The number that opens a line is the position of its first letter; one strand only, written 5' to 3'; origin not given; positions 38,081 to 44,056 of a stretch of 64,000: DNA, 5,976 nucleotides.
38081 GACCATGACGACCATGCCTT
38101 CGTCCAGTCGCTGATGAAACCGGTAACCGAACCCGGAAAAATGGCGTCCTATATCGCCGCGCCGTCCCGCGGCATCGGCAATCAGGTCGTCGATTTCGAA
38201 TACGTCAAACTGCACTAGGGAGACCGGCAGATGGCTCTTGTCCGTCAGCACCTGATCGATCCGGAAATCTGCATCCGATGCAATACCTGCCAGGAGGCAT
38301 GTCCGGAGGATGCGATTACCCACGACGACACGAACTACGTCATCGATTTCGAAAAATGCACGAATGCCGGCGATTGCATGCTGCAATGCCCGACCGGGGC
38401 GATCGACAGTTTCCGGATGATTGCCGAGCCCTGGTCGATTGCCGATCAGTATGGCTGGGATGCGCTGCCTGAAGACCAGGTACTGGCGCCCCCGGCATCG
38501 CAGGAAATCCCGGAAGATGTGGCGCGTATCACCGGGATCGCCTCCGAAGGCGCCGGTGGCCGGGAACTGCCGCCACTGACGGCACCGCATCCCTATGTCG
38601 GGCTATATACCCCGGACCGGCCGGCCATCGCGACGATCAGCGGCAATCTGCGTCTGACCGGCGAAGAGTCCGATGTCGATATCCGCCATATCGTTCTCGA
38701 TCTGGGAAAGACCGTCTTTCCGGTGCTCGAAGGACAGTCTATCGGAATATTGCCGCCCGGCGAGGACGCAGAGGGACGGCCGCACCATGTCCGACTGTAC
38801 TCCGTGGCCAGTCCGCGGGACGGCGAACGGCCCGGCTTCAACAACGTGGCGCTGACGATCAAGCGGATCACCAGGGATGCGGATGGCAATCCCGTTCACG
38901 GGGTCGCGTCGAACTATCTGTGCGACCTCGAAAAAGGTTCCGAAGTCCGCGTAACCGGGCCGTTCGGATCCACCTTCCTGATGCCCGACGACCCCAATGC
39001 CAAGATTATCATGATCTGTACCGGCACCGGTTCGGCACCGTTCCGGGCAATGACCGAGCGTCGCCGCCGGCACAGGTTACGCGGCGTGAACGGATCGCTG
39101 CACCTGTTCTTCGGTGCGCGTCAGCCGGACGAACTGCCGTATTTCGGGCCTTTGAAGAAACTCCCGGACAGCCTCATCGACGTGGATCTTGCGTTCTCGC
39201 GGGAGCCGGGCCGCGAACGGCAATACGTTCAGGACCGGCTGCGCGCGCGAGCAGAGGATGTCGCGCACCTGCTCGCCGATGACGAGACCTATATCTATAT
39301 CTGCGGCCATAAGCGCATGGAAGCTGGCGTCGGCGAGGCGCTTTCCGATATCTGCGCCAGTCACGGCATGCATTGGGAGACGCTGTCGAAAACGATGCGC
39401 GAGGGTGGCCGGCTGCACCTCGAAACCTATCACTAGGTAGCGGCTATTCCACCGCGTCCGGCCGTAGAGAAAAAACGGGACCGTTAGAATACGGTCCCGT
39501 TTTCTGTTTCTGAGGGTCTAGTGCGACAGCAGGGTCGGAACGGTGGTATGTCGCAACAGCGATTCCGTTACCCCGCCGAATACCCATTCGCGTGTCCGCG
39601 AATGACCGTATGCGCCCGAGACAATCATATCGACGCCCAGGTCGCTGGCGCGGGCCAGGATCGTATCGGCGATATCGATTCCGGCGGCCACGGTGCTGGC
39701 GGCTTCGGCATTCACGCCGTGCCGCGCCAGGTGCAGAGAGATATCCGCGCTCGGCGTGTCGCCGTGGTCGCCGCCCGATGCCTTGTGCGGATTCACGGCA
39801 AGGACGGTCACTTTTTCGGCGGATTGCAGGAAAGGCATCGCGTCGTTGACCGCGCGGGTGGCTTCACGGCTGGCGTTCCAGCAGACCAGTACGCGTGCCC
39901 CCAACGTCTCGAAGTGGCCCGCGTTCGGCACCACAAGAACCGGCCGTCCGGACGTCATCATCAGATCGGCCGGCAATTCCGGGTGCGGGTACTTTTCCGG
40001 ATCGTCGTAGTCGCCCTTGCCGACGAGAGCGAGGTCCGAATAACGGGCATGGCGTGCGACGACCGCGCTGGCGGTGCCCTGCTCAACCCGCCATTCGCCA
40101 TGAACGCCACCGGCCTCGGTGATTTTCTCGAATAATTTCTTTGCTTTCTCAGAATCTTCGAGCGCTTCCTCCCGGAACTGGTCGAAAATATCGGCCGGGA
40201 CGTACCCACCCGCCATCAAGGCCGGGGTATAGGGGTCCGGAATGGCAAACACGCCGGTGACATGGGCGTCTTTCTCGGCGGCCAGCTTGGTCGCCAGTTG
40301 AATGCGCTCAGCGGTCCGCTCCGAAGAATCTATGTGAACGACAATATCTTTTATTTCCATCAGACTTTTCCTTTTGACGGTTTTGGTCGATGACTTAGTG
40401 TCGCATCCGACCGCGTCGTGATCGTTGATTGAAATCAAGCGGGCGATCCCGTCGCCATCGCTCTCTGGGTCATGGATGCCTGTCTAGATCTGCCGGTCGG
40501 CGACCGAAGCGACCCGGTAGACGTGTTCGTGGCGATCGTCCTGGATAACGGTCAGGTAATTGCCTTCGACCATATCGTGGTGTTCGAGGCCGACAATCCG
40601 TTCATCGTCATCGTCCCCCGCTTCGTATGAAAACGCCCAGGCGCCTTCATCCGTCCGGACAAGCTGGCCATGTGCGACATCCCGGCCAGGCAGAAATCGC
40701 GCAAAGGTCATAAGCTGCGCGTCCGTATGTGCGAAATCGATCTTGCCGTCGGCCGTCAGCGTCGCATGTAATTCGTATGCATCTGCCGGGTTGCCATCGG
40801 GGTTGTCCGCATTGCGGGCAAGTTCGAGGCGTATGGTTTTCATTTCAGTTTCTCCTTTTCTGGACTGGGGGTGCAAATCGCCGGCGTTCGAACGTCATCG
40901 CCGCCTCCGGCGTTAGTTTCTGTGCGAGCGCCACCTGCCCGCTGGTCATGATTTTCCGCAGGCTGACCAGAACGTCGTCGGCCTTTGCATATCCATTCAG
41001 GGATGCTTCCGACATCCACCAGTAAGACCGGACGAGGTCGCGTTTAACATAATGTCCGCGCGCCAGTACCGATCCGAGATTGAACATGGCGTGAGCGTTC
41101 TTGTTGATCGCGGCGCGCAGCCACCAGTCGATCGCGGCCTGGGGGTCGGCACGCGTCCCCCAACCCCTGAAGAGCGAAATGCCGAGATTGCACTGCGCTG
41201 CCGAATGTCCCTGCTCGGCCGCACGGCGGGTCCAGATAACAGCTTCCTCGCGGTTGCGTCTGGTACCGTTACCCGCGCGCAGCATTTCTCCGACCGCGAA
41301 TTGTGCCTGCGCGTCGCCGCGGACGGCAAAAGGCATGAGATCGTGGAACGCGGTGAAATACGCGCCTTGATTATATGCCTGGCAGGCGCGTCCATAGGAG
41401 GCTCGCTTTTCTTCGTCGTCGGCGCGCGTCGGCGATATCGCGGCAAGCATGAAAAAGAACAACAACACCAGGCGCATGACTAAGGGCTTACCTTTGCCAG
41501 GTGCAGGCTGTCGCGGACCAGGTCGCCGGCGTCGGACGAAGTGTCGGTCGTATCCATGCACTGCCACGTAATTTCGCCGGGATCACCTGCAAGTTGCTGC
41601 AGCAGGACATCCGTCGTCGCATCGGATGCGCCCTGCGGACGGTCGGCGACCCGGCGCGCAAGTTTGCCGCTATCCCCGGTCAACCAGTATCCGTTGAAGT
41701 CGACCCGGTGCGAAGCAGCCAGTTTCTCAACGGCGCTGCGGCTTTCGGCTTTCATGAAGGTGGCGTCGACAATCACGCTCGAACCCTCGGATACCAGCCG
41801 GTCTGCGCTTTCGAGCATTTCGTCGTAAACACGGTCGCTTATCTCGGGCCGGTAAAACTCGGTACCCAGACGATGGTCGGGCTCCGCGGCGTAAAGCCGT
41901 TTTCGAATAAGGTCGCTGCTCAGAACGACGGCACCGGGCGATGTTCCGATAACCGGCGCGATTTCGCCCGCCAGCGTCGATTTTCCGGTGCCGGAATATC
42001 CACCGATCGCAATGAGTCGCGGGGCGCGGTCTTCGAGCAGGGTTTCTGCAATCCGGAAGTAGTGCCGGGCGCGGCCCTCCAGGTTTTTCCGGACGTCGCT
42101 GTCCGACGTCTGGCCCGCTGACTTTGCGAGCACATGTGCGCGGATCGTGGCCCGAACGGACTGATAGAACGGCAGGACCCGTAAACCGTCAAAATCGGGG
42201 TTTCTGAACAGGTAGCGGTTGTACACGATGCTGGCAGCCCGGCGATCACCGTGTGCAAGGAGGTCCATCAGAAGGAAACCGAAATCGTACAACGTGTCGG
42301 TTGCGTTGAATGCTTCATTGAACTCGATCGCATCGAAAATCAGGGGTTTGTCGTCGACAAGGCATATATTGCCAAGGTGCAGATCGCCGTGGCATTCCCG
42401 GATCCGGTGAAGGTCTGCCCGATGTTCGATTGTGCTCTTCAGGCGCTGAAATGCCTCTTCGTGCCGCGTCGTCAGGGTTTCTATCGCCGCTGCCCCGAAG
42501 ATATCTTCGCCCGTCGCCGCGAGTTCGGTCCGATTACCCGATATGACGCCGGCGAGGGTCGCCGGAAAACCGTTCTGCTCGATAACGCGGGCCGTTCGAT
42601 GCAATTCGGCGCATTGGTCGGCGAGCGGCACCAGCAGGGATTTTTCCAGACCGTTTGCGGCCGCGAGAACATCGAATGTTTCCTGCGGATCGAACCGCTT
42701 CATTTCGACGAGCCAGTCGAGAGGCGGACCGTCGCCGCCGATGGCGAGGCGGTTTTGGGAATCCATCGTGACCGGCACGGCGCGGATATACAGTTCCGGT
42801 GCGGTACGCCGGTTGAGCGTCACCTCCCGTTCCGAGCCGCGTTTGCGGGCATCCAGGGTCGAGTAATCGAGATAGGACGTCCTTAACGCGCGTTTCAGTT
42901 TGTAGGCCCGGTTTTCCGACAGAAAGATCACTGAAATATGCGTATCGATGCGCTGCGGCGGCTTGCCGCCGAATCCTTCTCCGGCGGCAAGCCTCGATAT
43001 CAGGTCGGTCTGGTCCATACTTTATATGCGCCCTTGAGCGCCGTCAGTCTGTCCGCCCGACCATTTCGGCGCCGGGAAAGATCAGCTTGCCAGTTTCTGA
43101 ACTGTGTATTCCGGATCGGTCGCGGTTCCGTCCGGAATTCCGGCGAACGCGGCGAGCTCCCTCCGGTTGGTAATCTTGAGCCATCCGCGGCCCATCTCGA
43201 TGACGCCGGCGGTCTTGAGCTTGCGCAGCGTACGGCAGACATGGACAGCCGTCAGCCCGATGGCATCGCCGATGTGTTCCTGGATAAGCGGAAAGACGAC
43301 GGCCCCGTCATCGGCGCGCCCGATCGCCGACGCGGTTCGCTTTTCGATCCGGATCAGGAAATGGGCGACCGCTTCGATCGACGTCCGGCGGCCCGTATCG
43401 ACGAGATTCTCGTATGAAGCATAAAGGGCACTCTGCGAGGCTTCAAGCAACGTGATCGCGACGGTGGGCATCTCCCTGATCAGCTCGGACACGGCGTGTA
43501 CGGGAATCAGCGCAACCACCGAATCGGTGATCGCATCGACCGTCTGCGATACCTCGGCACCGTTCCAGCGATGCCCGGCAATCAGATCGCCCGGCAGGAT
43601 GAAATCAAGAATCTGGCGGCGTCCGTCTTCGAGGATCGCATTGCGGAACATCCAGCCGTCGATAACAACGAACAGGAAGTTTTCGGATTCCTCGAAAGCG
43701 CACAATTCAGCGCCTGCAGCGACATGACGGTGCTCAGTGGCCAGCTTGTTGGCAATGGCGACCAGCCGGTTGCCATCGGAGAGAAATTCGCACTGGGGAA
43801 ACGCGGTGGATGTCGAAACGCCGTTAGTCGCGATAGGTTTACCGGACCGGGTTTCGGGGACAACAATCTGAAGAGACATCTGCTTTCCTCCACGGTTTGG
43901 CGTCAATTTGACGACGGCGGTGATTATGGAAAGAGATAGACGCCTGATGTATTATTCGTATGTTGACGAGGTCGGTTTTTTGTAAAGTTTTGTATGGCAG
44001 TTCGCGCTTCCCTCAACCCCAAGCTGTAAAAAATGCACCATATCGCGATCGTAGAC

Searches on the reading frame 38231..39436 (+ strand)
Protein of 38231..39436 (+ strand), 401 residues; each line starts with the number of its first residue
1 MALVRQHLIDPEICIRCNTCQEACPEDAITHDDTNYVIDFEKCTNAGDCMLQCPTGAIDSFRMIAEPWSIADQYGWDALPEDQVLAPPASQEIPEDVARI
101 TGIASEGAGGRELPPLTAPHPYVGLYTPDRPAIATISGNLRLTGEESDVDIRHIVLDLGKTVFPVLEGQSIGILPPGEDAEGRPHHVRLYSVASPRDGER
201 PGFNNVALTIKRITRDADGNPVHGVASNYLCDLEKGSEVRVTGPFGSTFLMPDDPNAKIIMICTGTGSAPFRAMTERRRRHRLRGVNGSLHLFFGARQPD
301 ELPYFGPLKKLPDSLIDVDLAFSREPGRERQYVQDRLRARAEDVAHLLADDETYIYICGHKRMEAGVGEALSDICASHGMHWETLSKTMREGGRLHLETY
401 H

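Call 12: search_protein_families(library=pfam, proteins=[window:38231-39436:+], max_evalue=0.001)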
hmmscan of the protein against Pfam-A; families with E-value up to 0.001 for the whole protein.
window:38231-39436:+ (401 aa): 10 families
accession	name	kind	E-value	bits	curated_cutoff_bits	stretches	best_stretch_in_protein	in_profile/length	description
PF00175.26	NAD_binding_1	-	1.7e-12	48.4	22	1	261-367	1-107/109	Oxidoreductase NAD-binding domain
PF00037.32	Fer4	-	2.7e-12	46.4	21.1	2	9-30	3-24/24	4Fe-4S binding domain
PF12797.12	Fer4_2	-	6.3e-10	38.8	24.5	1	8-26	4-22/22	4Fe-4S binding domain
PF13237.11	Fer4_10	-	2.7e-09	37.2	25.5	1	8-54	3-53/53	4Fe-4S dicluster domain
PF12837.12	Fer4_6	-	5.9e-09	35.9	25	1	9-29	4-24/24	4Fe-4S binding domain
PF12838.12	Fer4_7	-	1.4e-08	35.5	27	1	14-57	2-52/52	4Fe-4S dicluster domain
PF14697.11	Fer4_21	-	7.3e-07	29.7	35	1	9-58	3-57/59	4Fe-4S dicluster domain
PF13187.11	Fer4_9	-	8.1e-07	29.4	27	1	14-58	2-52/52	4Fe-4S dicluster domain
PF13484.11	Fer4_16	-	6.3e-06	27.3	30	0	14-44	2-30/66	4Fe-4S double cluster binding domain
PF25160.1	LdpA_Fe-S-bd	-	0.00029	21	27.6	1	19-61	8-46/49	LdpA Fe-S cluster-binding domain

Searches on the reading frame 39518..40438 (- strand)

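Call 12: search_protein_families(library=pfam, proteins=[window:39518-40438:-], max_evalue=0.001)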
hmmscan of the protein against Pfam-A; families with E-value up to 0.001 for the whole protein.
window:39518-40438:- (306 aa): 1 family
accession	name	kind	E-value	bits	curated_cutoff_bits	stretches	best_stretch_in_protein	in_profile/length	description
PF00582.32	Usp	-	3.7e-17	63.6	24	2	182-304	4-139/141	Universal stress protein family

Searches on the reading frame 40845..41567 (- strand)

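Call 75: search_protein_families(library=pfam, proteins=[window:40845-41567:-], max_evalue=0.001)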
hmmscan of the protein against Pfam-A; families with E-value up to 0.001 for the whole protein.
window:40845-41567:- (240 aa): 1 family
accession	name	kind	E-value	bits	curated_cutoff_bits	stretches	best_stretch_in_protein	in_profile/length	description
PF08238.18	Sel1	-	9e-24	83.5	30.7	3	86-121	1-36/36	Sel1 repeat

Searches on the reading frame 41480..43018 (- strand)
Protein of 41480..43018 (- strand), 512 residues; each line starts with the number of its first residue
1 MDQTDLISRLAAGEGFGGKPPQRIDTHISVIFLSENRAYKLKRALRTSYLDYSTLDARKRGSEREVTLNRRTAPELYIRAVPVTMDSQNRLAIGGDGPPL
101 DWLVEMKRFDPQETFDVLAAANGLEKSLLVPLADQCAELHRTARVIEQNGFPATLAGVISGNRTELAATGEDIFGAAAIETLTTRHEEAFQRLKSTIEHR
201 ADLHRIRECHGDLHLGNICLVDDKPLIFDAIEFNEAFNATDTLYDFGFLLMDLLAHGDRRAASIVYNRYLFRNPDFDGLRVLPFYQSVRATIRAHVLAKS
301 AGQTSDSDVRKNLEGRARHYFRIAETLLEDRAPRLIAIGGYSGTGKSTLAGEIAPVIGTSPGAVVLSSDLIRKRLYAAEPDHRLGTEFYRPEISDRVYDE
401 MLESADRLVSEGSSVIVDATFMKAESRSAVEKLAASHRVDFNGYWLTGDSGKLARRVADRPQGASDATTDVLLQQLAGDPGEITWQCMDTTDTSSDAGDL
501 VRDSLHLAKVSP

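Call 12: search_protein_families(library=pfam, proteins=[window:41480-43018:-], max_evalue=0.001)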
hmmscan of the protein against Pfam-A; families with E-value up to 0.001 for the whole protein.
window:41480-43018:- (512 aa): 6 families
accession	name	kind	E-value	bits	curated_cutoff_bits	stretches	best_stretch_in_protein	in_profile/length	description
PF13671.12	AAA_33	-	3.4e-20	73.2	27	1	335-477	1-138/143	AAA domain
PF13238.12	AAA_18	-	8.8e-08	33.1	29.4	1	336-464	1-115/128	AAA domain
PF06414.18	Zeta_toxin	-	7.4e-06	26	22.3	1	324-434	8-117/199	Zeta toxin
PF01636.29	APH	-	8.2e-05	22.9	23.2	1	109-279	77-236/239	Phosphotransferase enzyme family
PF19974.5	TCAD9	-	0.00015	21.5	40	1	186-255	277-343/429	Ternary complex associated domain 9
PF13191.12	AAA_16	-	0.00048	21.1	32.6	0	315-367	4-57/167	AAA ATPase domain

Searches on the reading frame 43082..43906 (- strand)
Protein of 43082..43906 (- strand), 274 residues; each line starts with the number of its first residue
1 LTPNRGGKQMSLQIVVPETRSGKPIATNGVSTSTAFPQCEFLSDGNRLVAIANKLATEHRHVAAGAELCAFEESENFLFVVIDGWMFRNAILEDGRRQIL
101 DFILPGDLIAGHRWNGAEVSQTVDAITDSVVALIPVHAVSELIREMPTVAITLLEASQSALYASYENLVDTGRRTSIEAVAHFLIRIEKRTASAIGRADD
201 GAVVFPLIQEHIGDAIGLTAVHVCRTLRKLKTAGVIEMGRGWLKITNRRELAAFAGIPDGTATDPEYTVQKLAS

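Call 75: search_protein_families(library=pfam, proteins=[window:43082-43906:-], max_evalue=0.001)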
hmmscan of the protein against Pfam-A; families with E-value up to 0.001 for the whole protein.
window:43082-43906:- (274 aa): 2 families
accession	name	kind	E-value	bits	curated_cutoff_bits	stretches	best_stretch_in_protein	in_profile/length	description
PF13545.12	HTH_Crp_2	-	2.8e-13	50.1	27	1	180-253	3-69/70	Crp-like helix-turn-helix domain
PF00027.35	cNMP_binding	-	8.6e-09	35.7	27.5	1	60-144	2-87/89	Cyclic nucleotide-binding domain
